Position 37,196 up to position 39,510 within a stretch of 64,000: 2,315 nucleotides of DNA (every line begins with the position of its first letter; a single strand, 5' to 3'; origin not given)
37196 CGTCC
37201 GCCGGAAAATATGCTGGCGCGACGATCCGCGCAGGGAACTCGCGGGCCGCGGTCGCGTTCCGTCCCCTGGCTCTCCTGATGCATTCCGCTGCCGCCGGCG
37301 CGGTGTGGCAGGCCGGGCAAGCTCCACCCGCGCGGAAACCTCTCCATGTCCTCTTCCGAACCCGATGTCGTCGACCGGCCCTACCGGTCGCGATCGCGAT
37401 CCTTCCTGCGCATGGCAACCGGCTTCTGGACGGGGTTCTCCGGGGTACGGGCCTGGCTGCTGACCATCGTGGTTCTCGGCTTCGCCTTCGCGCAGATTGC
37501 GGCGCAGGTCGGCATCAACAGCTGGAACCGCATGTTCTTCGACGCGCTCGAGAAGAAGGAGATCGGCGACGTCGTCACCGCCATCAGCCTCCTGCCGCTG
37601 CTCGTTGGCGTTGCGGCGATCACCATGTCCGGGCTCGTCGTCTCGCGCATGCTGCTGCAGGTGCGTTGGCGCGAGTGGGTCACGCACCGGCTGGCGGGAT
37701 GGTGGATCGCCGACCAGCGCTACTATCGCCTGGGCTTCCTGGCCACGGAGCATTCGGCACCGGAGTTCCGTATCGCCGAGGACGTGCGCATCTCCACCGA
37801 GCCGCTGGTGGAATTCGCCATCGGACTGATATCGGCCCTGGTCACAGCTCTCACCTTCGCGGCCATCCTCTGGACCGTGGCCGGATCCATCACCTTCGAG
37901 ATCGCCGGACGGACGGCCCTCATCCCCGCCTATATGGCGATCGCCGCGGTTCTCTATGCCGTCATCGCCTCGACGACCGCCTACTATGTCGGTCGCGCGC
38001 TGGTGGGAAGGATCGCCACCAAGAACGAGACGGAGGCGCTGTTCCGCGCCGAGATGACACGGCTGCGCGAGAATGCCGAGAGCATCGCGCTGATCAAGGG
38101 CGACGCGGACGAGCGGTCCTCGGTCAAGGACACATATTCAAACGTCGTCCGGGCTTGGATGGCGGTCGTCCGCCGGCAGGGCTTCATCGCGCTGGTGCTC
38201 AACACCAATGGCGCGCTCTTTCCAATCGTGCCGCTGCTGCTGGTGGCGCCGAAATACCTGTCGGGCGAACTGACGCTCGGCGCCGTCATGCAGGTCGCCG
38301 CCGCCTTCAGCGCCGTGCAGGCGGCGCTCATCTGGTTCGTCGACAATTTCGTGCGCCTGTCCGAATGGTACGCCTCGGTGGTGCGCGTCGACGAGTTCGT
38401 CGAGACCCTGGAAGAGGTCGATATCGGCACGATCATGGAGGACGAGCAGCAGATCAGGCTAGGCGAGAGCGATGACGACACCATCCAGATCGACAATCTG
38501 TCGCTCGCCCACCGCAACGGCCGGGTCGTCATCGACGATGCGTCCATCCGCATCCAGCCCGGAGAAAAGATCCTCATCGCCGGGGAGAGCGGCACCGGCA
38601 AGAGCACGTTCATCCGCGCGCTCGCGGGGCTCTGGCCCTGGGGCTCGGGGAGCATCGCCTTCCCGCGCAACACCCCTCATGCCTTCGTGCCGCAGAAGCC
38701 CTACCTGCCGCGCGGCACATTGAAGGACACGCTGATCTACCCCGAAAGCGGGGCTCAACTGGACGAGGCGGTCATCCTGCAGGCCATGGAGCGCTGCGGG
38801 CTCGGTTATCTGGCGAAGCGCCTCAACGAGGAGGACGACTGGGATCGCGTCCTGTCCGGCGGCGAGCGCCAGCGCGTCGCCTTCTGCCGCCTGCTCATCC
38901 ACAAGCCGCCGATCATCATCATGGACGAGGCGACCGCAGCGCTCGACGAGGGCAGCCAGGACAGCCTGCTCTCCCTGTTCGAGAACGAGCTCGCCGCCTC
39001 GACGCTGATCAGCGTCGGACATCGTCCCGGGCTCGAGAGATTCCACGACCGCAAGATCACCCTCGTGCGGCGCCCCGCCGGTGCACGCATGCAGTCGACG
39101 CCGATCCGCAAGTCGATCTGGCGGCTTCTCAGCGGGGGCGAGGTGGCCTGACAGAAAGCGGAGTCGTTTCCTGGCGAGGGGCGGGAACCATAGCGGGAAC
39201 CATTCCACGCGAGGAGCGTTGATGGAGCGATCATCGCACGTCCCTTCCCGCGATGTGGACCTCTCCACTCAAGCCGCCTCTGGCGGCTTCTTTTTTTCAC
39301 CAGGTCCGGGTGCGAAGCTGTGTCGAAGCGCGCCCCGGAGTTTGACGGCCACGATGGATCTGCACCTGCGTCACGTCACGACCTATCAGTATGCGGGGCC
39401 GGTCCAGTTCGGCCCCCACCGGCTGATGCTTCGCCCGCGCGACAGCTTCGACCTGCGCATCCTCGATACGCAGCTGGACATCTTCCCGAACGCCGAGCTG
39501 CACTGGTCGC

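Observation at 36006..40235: EcfG-promoter-driven module: transglutaminase-like / ABCD-type ABC transporter / transglutaminase-like, function unknown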

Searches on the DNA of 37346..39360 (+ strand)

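Call 49: build_rna_model(alignment_id=A1, structure=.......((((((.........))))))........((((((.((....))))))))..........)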
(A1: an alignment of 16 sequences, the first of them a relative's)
Model R1 built from alignment A1 (16 sequences, 67 columns); structure: as given.
model positions 61; base pairs 14; branch points 1; effective number of sequences 4.57; information 0.916 bits per position. Calibrated on 0.2 Mb of random sequence (short: E-values are rough).
structure used (alignment columns):
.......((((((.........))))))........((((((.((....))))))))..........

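Call 50: search_with_rna_model(model_id=R1, sources=[window, L001, L002, L003, L004, L005, L006, L007, L008, L009, L010, L011, L012, L013, L014, L015, L016, L017, L018, L019, L020, L021, L022, L023, L024, L025, L026, L027, L028, L029, L030, L031, L032, L033, L034, L035, L036, L037, L038, L039, L040, L041, L042, L043, L044, L045, L046, L047, L048, L049, L050, L051, L052, L053, L054, L055, L056, L057, L058, L059, L060, L061, L062, L063, L064, L065, L066, L067, L068, L069, L070, L071, L072, L073, L074, L075, L076, L077, L078, L079, L080, L081, L083, L085], max_evalue=1, make_alignment=true)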
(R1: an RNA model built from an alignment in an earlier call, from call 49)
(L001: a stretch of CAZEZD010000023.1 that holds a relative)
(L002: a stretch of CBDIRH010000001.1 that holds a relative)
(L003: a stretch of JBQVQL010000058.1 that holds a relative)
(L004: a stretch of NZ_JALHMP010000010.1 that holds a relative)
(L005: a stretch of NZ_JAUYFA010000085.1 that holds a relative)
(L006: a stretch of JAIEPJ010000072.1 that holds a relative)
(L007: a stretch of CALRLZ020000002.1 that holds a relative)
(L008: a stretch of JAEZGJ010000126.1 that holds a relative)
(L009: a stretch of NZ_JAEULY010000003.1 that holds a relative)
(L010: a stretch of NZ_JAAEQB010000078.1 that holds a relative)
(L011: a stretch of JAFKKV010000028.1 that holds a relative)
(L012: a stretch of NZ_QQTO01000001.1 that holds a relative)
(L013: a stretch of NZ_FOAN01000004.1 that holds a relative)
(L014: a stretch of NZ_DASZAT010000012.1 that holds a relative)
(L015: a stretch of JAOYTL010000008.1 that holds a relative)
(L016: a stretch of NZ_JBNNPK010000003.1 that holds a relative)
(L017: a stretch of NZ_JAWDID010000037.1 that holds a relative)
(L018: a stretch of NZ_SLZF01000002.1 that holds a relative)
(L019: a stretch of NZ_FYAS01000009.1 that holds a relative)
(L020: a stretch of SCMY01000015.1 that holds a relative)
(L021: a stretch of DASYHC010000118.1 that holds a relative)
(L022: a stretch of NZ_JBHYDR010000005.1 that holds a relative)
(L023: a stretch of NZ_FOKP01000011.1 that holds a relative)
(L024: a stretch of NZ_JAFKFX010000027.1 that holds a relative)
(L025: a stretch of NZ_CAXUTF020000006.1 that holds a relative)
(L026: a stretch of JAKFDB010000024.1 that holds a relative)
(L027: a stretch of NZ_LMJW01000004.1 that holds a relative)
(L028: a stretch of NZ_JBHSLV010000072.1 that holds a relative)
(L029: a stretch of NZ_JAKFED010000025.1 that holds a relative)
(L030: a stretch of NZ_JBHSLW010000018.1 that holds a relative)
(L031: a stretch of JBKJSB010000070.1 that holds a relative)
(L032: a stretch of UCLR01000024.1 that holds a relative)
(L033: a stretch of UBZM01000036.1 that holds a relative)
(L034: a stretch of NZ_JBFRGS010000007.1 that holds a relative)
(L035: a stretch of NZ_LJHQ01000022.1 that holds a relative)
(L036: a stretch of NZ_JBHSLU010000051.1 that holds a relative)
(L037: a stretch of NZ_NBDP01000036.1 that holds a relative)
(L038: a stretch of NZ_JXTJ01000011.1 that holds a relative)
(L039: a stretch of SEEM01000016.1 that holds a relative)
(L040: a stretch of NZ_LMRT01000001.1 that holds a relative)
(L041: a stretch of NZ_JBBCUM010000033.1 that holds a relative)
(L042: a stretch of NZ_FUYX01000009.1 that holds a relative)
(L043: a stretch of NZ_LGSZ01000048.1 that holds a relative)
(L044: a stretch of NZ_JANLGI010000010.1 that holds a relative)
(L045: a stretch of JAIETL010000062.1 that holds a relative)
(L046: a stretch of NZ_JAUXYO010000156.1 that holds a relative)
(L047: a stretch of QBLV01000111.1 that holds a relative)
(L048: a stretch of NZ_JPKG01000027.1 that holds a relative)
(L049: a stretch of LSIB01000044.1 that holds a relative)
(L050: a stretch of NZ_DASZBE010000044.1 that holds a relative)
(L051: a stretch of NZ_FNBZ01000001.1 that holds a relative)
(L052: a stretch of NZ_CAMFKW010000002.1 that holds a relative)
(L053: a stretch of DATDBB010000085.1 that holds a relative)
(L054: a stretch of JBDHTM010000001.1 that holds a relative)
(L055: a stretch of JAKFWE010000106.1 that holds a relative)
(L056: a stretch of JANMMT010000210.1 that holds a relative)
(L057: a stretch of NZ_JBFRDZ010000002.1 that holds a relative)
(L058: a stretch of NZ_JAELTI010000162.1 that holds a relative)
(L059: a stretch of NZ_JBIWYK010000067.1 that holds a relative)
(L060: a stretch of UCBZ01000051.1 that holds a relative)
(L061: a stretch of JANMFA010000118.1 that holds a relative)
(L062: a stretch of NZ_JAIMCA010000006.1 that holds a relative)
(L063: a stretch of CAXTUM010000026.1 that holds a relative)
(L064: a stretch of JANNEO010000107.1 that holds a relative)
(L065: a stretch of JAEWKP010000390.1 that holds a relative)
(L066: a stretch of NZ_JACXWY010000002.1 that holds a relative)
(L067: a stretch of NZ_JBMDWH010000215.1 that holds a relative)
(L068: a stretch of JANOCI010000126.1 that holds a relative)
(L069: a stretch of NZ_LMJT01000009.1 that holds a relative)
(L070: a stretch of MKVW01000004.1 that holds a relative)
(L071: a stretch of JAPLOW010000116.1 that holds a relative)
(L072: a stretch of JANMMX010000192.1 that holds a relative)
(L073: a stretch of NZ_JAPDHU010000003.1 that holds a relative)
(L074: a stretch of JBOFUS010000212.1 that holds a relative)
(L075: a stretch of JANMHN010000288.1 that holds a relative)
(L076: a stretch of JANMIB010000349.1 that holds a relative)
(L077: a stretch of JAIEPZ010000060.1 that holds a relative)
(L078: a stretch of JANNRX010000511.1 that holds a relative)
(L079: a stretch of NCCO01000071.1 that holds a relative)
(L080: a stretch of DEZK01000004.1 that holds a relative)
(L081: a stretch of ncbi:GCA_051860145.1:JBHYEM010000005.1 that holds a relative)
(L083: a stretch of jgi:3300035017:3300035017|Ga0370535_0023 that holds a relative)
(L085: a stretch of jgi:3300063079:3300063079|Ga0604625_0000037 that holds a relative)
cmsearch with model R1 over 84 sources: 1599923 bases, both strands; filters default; matches with E-value up to 1: 57.
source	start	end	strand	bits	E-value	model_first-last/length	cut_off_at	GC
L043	12254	12314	+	76.4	1.3e-17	1-61/61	no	0.56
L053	2275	2336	+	76.3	1.4e-17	1-61/61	no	0.61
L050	12223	12283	+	76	1.6e-17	1-61/61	no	0.61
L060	10799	10859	+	74.3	4.8e-17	1-61/61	no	0.64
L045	12257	12318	+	72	2.1e-16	1-61/61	no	0.63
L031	8199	8260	+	71.2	3.4e-16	1-61/61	no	0.58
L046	12267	12327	+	71.2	3.6e-16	1-61/61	no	0.57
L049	12256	12317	+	71.1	3.7e-16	1-61/61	no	0.6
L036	12240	12299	+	70.8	4.6e-16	1-61/61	no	0.6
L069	7780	7840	+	70.4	5.7e-16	1-61/61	no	0.61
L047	5188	5248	+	70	7.5e-16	1-61/61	no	0.57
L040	12197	12259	+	67.7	3.3e-15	1-61/61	no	0.57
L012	12209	12272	+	66.8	5.8e-15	1-61/61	no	0.64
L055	10663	10723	+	65.6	1.2e-14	1-61/61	no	0.66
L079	8491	8551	+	63.4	4.8e-14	1-61/61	no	0.61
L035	7064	7125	+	51.4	1e-10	1-61/61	no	0.53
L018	12239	12302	+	50.6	1.6e-10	1-61/61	no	0.66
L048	12264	12326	+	46.1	2.8e-09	1-61/61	no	0.67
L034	12231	12292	+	43.6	1.4e-08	1-61/61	no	0.69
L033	12231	12294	+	37.2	8e-07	1-61/61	no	0.72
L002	11890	11955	+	34.2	5.7e-06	1-61/61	no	0.59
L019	12221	12275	-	31.2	3.7e-05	1-61/61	no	0.71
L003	11888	11934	+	29.5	0.00011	1-61/61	no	0.55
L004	11863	11929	+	29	0.00015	1-61/61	no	0.57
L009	11882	11941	+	27.5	0.0004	1-61/61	no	0.55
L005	11903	11950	+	26.8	0.00062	1-61/61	no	0.56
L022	11882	11929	+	26.6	0.00067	1-61/61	no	0.67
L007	11886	11931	+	26.1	0.00095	1-61/61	no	0.61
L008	6249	6294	+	24.4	0.0028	1-61/61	no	0.59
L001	10348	10412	+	22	0.013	1-61/61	no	0.55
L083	11767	11823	+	19.7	0.054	1-61/61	no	0.54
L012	16628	16684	+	19.5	0.062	1-61/61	no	0.53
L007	11904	11923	-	18.7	0.1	34-53/61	no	0.75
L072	6842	6909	-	18.7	0.11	1-61/61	no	0.69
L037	12230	12283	-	18.5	0.11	1-61/61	no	0.7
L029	12241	12299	-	18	0.16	1-61/61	no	0.69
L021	7776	7797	-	17.5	0.23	32-53/61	no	0.64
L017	12289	12310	-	17.2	0.28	32-53/61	no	0.64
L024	12225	12246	-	17.2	0.28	32-53/61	no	0.64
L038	12248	12269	-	17.2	0.28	32-53/61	no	0.64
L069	7813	7832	-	16.8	0.36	34-53/61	no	0.7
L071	10585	10639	+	16.6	0.39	1-61/61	no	0.65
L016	10376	10397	-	16.1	0.53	32-53/61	no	0.64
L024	12186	12252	+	16.1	0.56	1-61/61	no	0.61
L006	4390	4416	-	15.8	0.67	27-53/61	no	0.7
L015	12232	12253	-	15.7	0.71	32-53/61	no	0.68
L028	12282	12303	-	15.7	0.71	32-53/61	no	0.68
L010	12225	12246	-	15.7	0.71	32-53/61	no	0.68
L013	12244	12265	-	15.7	0.71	32-53/61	no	0.68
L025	12232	12253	-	15.7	0.71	32-53/61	no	0.68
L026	11068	11089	-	15.7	0.71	32-53/61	no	0.68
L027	12293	12314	-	15.7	0.71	32-53/61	no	0.68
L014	12311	12332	-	15.7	0.71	32-53/61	no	0.68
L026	11019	11095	+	15.5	0.8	1-61/61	no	0.65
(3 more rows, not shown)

Alignment A3: 57 matches aligned to the model, 96 columns, each read 5' to 3' on its own strand. Consensus structure (alignment columns), stored with it:
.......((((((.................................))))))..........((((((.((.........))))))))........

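Call 88: search_with_rna_model(model_id=R1, sources=[L091, L092, L083, L081, L085], max_evalue=5, filters=off)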
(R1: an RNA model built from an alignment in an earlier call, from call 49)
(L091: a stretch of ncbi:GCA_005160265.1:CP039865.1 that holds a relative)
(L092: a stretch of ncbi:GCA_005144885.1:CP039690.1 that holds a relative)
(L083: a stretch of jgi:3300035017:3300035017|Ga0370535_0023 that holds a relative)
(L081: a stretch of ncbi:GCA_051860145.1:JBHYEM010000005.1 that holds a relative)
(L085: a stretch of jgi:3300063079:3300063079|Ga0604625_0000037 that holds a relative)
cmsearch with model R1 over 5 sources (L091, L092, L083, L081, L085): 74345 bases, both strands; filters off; matches with E-value up to 5: 12.
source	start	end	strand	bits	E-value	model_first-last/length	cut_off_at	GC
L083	11767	11823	+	19.7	0.0025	1-61/61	no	0.54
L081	10736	10770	+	14.5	0.071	1-61/61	no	0.6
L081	12585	12657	-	13.1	0.17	1-61/61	no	0.64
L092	3262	3310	-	12.8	0.21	1-61/61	no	0.69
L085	11778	11838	+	10.7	0.77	1-61/61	no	0.67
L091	10131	10158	-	10.6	0.81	34-53/61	no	0.75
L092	10752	10770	+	10.1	1.1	8-26/61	no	0.68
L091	10131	10158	+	9.9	1.3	34-53/61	no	0.75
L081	5820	5867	-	9.3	1.9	1-61/61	no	0.58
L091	7040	7055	+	8.6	2.9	36-51/61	no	0.75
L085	3900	3911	+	8.5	3.2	38-49/61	no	0.83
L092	14272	14347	+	7.8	4.8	1-61/61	no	0.61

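Call 110: search_rna_families(source=window, start=39150, end=39360, threshold=evalue, max_evalue=10)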
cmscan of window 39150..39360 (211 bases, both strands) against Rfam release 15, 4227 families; matches with E-value up to 10: 8.
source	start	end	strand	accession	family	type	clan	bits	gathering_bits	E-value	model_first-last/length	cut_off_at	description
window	39271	39342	+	RF02827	Scr6106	Gene; sRNA;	-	16.8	52.5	6.7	1-85/85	no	Streptomyces RNA 6106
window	39235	39304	+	RF00519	suhB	Gene; sRNA;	CL00108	15.4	41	0.59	1-77/77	no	Makes More Granules Regulator RNA (mmgR)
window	39271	39289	-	RF00624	P9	Gene;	-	12.6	43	2.3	52-72/74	no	Pseudomonas sRNA P9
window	39209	39296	+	RF02651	SorY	Gene; sRNA;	-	12.4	111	3.2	1-83/83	no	Singlet oxygen resistance RNA Y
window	39182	39293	+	RF02954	DUF3577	Cis-reg;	-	12.2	42.6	7.1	1-105/105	no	DUF3577 RNA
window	39227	39293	+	RF01394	isrK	Gene; sRNA;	-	11.7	50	2.5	1-77/77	no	isrK Hfq binding RNA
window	39271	39326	-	RF02236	asX2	Gene; sRNA;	-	11.6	70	6.5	1-87/87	no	Xanthomonas sRNA asX2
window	39269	39360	-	RF02601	BASRCI337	Gene; sRNA;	-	10.5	229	2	82-191/191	5'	Brucella sRNA CI337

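Call 112: search_rna_families(source=window, start=39215, end=39310, threshold=evalue, max_evalue=1, show_alignments=2)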
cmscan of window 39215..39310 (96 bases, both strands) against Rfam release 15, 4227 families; matches with E-value up to 1: 3.
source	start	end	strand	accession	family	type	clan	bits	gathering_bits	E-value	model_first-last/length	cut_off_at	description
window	39269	39310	-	RF02601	BASRCI337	Gene; sRNA;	-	15.9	229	0.028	147-191/191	5'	Brucella sRNA CI337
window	39235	39304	+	RF00519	suhB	Gene; sRNA;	CL00108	15.4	41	0.27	1-77/77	no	Makes More Granules Regulator RNA (mmgR)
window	39215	39310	+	RF00449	IRES_HIF1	Cis-reg; IRES;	-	9.8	110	0.6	108-200/279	5'&3'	HIF-1 alpha IRES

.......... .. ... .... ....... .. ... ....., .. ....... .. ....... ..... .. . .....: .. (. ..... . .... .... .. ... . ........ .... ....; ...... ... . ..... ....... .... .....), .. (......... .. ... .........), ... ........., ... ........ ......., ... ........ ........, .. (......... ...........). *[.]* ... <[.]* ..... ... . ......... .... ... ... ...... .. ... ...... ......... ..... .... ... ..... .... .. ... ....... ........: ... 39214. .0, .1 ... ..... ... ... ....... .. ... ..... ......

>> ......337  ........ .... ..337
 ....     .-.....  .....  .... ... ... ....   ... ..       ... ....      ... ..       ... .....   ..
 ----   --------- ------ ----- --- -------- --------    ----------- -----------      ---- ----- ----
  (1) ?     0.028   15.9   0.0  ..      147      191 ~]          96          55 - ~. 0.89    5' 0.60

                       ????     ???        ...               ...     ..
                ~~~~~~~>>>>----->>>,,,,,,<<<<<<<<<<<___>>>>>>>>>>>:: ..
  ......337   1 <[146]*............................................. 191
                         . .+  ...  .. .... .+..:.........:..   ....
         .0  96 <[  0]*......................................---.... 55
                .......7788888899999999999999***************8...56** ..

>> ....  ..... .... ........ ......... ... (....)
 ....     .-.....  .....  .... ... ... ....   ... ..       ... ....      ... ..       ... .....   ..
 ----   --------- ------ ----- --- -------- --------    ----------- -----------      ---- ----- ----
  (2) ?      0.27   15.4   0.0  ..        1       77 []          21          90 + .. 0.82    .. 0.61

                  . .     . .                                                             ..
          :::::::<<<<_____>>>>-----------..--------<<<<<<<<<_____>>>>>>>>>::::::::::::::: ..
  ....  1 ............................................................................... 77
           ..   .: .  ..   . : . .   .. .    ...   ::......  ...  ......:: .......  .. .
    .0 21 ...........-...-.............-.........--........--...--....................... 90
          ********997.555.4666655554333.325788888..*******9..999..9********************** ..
